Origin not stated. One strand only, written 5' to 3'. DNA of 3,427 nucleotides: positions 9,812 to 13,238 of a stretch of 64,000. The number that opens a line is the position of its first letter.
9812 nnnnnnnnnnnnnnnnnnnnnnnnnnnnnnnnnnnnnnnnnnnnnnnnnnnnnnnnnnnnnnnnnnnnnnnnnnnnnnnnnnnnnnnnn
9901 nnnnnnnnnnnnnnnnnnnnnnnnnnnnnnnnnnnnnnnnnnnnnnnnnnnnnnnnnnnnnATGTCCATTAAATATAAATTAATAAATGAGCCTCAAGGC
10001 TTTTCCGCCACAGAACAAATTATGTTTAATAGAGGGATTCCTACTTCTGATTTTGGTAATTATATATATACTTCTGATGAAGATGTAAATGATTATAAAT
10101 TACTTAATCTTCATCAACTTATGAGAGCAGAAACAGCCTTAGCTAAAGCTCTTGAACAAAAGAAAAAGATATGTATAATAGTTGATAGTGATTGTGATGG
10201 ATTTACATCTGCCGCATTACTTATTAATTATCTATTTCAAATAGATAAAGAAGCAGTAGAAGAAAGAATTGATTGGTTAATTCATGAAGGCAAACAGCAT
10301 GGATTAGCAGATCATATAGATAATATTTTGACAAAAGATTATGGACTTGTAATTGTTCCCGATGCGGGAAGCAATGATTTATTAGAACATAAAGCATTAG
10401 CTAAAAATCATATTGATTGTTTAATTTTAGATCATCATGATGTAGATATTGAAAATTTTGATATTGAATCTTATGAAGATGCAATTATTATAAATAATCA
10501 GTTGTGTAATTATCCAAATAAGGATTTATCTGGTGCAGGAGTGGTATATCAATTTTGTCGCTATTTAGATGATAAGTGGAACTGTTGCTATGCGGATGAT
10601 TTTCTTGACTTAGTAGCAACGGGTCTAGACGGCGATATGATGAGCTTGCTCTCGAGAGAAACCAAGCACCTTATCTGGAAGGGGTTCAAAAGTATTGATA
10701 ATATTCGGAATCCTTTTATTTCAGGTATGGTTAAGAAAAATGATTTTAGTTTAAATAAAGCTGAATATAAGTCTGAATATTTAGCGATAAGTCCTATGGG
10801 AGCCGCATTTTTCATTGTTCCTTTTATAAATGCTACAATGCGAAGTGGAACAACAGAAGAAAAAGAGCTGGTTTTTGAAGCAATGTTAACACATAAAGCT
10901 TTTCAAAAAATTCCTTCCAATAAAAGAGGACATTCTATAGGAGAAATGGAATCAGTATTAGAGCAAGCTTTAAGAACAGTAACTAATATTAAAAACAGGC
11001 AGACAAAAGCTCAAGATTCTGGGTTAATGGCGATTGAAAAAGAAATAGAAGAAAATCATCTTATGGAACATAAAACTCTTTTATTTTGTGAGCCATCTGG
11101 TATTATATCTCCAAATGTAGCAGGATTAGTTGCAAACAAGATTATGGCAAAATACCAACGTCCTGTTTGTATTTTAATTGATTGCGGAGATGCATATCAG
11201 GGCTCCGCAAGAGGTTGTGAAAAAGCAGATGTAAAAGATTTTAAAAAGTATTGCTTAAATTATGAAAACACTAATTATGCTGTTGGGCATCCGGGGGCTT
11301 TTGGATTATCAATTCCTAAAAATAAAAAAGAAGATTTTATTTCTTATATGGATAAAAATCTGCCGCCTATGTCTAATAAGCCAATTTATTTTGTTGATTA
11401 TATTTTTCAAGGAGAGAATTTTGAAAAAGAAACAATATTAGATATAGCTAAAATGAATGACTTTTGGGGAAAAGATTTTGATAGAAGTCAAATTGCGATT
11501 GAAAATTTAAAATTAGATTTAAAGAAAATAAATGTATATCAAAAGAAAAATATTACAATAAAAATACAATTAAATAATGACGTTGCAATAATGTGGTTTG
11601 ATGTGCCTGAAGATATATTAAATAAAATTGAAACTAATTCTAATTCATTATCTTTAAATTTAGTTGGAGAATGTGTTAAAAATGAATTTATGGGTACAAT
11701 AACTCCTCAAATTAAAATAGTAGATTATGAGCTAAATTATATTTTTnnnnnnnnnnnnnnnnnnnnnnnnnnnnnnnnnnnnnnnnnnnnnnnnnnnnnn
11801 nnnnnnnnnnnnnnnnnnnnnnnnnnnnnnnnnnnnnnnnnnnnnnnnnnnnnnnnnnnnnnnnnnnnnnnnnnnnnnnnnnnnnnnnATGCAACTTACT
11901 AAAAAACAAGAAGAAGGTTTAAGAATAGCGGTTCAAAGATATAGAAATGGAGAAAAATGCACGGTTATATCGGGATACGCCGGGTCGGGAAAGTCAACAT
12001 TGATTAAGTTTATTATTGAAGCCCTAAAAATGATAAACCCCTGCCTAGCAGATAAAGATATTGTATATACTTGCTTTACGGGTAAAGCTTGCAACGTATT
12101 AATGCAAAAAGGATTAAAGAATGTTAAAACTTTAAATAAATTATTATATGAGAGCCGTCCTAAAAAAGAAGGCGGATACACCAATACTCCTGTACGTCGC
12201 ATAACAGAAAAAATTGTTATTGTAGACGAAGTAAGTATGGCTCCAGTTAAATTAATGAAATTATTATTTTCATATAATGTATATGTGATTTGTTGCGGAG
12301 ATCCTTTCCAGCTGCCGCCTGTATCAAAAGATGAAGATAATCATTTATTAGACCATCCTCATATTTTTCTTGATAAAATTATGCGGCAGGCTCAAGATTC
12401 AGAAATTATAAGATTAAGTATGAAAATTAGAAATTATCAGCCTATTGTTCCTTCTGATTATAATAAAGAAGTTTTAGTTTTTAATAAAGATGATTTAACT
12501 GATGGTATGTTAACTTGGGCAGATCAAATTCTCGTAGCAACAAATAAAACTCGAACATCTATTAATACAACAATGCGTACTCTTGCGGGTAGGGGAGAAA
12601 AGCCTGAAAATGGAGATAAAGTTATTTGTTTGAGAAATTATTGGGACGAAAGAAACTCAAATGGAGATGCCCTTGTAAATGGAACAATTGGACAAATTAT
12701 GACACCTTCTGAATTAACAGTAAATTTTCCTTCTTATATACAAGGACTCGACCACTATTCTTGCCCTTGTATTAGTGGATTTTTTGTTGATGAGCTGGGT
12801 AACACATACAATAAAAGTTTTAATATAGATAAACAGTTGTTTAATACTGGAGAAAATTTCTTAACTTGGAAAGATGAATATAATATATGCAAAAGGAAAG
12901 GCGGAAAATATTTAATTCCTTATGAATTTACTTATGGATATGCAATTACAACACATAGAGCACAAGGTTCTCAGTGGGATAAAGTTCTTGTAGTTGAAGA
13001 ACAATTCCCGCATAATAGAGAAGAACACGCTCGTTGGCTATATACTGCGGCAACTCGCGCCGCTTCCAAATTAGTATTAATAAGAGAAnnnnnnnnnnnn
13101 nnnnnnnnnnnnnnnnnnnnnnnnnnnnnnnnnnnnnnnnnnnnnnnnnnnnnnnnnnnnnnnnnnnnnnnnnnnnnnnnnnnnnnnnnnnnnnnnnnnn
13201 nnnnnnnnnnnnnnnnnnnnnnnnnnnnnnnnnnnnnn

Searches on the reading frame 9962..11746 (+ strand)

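Call 73: search_protein_families(library=pfam, proteins=[window:9962-11746:+], max_evalue=0.0001)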
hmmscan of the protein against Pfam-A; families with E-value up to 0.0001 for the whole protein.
window:9962-11746:+ (595 aa): 2 families
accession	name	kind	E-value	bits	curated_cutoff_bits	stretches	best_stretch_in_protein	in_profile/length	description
PF01368.27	DHH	-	1.7e-12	48.2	28.1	1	69-221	1-124/125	DHH family, N-terminal domain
PF17768.7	RecJ_OB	-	1.2e-05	25.7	27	1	481-588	4-107/107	RecJ OB domain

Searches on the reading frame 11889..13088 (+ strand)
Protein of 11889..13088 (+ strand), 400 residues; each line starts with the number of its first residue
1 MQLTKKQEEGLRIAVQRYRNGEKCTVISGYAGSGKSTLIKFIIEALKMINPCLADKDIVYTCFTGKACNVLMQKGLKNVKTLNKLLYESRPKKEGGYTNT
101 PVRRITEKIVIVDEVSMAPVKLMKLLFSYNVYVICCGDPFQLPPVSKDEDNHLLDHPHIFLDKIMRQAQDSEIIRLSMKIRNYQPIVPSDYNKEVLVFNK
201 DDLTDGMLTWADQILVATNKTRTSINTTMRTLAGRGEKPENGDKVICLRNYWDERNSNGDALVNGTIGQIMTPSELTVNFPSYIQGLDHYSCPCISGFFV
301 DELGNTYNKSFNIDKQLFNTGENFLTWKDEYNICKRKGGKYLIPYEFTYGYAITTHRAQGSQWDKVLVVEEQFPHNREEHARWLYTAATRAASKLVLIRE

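Call 73: search_protein_families(library=pfam, proteins=[window:11889-13088:+], max_evalue=0.0001)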
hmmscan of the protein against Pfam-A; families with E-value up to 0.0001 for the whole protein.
window:11889-13088:+ (400 aa): 5 families
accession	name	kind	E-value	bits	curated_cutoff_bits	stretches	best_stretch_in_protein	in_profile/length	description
PF13604.12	AAA_30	-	1.2e-18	68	27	1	15-182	10-170/191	AAA domain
PF01443.25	Viral_helicase1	-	1.3e-16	61.5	21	1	25-160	1-115/228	Viral superfamily 1 RNA helicase core domain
PF13538.12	UvrD_C_2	-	2.9e-16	59.5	27.4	1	349-398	1-52/52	UvrD-like helicase C-terminal domain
PF13245.12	AAA_19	-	3.9e-16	59.9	25.1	1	20-146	9-133/134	AAA domain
PF05970.20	PIF1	-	2.1e-05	24.7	25.9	0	2-185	1-192/223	PIF1-like helicase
